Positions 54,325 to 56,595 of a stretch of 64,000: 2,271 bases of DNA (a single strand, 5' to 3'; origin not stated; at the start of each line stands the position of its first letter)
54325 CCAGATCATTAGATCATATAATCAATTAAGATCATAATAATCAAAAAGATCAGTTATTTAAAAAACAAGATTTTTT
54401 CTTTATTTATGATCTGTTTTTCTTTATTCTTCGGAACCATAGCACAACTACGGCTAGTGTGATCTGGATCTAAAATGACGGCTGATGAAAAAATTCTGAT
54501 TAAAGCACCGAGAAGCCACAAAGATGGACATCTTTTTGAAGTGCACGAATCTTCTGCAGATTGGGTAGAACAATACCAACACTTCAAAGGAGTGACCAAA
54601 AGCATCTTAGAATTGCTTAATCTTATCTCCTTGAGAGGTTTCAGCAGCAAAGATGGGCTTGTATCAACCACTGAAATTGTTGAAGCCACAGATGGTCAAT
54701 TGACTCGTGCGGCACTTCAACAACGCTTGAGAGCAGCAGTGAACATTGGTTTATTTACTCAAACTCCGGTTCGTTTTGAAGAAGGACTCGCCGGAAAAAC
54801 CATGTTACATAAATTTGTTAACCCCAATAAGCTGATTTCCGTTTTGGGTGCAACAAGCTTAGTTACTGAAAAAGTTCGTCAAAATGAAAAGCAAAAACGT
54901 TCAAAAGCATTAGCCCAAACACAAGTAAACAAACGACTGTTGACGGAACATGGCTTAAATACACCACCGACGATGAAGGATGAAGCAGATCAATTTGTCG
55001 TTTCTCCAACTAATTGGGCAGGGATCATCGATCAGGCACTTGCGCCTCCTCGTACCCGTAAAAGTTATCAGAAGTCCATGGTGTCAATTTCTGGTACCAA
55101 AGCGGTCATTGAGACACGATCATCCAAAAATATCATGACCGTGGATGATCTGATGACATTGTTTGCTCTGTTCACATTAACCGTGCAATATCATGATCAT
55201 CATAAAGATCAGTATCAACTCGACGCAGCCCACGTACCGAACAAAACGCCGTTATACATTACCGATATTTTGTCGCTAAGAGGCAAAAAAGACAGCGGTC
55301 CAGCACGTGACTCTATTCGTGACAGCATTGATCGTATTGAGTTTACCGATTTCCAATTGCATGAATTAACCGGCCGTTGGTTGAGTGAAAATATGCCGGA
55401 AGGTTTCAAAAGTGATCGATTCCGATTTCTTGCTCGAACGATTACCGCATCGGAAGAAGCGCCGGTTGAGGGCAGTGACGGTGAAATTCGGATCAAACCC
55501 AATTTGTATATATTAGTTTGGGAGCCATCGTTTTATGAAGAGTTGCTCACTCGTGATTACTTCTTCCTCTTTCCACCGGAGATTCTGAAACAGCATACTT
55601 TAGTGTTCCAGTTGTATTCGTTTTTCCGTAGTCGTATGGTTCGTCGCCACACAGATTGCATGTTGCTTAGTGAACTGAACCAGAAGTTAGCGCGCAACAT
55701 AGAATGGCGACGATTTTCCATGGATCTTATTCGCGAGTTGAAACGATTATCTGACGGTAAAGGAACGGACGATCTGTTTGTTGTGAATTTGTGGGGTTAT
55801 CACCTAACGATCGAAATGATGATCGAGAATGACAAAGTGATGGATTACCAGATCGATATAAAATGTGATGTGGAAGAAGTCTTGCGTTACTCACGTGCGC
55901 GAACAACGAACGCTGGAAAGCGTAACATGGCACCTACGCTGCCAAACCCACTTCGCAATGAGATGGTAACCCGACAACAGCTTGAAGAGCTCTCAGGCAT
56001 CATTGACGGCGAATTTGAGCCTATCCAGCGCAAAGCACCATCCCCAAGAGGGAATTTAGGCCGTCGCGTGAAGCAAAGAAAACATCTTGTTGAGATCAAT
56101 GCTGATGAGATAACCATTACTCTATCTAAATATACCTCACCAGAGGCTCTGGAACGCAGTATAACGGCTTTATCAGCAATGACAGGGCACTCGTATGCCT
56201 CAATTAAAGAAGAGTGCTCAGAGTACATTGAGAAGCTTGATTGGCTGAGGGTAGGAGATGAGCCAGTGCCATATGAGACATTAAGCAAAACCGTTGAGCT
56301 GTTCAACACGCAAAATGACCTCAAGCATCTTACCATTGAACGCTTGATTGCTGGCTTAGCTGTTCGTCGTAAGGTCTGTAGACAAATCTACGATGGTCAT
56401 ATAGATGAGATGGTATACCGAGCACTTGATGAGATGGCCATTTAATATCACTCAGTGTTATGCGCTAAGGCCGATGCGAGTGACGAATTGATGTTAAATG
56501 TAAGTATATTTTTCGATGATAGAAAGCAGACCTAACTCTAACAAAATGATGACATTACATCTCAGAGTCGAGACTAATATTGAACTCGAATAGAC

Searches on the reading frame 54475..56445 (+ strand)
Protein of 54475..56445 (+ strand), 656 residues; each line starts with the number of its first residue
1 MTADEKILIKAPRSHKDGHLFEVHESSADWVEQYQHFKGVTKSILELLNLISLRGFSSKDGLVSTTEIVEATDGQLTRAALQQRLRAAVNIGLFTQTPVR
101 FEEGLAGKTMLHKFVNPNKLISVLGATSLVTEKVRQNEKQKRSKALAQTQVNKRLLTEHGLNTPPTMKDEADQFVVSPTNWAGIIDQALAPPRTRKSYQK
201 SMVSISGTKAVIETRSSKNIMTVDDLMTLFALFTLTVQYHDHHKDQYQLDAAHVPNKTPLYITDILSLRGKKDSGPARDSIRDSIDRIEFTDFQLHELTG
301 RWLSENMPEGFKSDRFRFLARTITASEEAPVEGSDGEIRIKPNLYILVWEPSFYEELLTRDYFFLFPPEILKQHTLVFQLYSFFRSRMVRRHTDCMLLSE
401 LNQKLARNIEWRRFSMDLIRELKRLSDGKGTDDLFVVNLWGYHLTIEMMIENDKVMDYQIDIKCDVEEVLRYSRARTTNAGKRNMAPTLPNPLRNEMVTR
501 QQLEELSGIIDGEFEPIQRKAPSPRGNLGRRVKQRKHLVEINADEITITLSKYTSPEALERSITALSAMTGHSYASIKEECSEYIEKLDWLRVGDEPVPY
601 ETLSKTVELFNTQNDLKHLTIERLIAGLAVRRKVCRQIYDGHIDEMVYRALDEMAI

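Call 37: search_protein_families(library=ncbifam, proteins=[window:54475-56445:+])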
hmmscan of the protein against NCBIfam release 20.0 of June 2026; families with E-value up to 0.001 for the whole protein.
window:54475-56445:+ (656 aa): 0 families

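Call 39: search_solved_structures(query=window:54475-56442:+, max_evalue=0.00001)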
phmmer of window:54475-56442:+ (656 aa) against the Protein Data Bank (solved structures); distinct sequences matched with E-value up to 0.00001: 5.
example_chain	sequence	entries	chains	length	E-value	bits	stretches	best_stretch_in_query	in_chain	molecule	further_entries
5ubf_A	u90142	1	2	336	3.2e-205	686.5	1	155-484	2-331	RctB replication initiator protein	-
5tbf_A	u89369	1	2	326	7.7e-202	675.3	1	145-470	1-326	Translation elongation factor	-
8rv3_A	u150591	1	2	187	1.2e-91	311.4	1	474-655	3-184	RctB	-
5ube_A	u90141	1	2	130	1.6e-61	211.8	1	1-124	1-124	RctB replication initiator protein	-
5ubd_A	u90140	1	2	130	3.1e-61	210.9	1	1-124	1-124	RctB replication initiator protein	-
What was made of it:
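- Tried and rejected: RctB identity was obtained from PDB sequences instead (call 39).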
